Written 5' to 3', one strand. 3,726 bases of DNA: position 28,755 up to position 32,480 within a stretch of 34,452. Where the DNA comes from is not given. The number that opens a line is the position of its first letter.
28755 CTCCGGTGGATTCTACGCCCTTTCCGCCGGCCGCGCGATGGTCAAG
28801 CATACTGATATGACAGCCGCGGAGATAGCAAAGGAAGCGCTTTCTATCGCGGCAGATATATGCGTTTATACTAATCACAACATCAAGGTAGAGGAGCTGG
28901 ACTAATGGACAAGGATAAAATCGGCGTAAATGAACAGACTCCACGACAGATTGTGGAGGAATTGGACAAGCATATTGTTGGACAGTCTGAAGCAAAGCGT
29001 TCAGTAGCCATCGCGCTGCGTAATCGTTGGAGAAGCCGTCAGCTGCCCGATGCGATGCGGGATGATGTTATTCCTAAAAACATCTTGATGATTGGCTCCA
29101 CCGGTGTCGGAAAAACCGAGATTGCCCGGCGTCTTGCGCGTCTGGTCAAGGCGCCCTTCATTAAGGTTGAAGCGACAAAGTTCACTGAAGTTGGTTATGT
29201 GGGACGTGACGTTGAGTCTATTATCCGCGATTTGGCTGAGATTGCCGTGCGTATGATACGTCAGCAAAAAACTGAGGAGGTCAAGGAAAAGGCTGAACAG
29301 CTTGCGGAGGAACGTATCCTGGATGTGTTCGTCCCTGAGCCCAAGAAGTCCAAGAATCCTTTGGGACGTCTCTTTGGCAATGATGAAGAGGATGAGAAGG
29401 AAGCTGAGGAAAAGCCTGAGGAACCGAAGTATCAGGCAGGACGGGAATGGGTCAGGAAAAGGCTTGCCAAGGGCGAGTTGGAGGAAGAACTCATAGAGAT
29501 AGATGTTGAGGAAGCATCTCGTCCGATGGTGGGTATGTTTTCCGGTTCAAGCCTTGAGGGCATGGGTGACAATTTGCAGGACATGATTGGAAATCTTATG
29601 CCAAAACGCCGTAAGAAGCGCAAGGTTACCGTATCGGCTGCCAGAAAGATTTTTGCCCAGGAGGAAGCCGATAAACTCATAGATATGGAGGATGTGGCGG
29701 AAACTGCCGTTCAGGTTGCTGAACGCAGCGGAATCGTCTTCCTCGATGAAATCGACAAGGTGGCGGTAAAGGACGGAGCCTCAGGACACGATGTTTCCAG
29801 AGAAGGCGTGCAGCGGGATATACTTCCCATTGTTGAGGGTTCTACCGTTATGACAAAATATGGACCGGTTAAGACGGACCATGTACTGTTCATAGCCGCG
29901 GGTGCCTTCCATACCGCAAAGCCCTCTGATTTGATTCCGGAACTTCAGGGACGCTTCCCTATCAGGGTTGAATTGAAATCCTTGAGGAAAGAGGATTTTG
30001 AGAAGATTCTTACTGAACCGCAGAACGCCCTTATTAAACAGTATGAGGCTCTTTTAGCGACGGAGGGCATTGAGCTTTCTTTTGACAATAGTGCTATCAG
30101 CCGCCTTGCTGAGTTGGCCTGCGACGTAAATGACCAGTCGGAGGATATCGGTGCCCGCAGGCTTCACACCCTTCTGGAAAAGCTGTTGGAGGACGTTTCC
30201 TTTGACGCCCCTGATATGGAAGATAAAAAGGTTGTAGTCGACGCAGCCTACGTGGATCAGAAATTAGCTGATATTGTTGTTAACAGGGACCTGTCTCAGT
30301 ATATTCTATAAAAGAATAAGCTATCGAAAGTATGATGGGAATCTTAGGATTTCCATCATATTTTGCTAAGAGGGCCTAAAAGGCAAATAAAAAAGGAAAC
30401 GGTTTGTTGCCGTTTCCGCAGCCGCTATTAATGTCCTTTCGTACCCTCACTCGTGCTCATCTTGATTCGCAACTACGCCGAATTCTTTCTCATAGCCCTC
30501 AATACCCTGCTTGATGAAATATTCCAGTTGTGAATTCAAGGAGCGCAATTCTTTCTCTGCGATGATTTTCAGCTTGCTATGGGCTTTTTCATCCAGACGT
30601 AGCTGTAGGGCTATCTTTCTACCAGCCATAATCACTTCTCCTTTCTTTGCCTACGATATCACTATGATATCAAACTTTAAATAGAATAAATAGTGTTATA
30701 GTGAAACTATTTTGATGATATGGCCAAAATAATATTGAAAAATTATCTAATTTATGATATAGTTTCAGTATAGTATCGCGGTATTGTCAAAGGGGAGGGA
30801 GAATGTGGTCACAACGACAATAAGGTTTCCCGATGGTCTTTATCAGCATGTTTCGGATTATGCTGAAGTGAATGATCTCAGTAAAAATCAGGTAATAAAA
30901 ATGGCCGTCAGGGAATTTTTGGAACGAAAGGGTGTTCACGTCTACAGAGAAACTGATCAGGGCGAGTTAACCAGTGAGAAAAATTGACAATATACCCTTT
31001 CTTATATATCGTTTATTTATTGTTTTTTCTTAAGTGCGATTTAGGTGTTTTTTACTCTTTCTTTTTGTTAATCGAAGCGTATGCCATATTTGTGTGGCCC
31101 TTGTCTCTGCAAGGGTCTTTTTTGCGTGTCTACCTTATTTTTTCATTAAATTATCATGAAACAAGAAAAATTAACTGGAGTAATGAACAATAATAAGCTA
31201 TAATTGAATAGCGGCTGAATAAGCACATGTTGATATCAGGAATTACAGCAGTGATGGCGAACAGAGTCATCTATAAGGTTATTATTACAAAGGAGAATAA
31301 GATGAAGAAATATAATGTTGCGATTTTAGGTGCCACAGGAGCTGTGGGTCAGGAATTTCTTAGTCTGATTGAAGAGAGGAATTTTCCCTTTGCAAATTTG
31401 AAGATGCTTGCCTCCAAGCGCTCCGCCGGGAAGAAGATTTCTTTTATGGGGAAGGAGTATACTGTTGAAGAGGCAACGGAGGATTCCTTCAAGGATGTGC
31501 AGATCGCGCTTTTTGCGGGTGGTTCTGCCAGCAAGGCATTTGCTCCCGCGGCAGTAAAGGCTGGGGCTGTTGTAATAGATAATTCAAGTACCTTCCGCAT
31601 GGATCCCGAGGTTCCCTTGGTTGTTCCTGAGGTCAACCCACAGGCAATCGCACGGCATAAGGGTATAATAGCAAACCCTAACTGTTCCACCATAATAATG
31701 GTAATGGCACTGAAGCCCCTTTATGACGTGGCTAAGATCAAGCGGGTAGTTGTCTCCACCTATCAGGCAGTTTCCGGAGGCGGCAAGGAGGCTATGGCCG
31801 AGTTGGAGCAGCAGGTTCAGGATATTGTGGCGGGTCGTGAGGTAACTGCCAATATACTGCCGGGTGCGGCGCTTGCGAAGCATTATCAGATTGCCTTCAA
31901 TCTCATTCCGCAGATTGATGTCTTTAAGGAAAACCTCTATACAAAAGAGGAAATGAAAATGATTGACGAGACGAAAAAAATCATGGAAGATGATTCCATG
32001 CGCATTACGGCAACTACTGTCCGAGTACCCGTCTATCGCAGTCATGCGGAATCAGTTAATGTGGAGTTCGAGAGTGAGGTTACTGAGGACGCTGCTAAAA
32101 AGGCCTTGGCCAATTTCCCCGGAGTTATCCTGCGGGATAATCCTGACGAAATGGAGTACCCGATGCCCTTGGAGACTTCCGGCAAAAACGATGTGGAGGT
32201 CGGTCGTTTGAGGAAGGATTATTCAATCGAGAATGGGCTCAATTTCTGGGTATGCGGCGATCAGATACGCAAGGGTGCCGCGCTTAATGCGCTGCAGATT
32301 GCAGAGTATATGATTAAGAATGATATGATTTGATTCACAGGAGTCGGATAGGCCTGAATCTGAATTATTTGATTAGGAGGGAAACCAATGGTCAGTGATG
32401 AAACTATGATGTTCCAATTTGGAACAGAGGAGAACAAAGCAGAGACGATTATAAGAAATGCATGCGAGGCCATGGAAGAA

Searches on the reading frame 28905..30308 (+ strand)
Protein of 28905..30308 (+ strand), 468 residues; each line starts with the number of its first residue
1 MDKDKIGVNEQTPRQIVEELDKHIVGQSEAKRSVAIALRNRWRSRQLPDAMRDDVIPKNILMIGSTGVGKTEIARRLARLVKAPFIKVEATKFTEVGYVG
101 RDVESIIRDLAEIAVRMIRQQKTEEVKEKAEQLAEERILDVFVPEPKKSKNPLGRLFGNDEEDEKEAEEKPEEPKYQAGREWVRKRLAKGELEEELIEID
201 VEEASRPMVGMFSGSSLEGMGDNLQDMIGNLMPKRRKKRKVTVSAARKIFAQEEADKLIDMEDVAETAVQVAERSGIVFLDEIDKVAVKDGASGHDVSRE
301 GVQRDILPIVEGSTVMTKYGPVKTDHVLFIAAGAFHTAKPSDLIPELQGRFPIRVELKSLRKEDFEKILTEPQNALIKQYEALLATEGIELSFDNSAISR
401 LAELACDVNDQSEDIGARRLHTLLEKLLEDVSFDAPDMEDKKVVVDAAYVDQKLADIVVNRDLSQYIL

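Call 74: search_protein_families(library=pfam, proteins=[window:28905-30308:+], max_evalue=0.00001)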
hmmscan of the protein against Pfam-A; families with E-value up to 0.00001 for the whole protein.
window:28905-30308:+ (468 aa): 3 families
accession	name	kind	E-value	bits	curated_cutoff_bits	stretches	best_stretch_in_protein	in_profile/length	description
PF07724.20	AAA_2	-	5e-32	111.7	27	1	224-354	19-166/166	AAA domain (Cdc48 subfamily)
PF00004.35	AAA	-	1.3e-15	58.5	21.2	1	250-357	38-129/131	ATPase family associated with various cellular activities (AAA)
PF07728.20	AAA_5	-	9.1e-07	29.4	22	0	59-95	1-38/139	AAA domain (dynein-related subfamily)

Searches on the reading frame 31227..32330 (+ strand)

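Call 74: search_protein_families(library=pfam, proteins=[window:31227-32330:+], max_evalue=0.00001)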
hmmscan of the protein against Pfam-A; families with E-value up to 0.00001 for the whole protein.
window:31227-32330:+ (368 aa): 2 families
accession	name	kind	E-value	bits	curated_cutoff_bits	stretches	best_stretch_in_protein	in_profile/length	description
PF02774.23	Semialdhyde_dhC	-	9.7e-55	186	26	1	162-349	1-184/184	Semialdehyde dehydrogenase, dimerisation domain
PF01118.30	Semialdhyde_dh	-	1.4e-37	129.2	26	1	30-143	1-120/121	Semialdehyde dehydrogenase, NAD binding domain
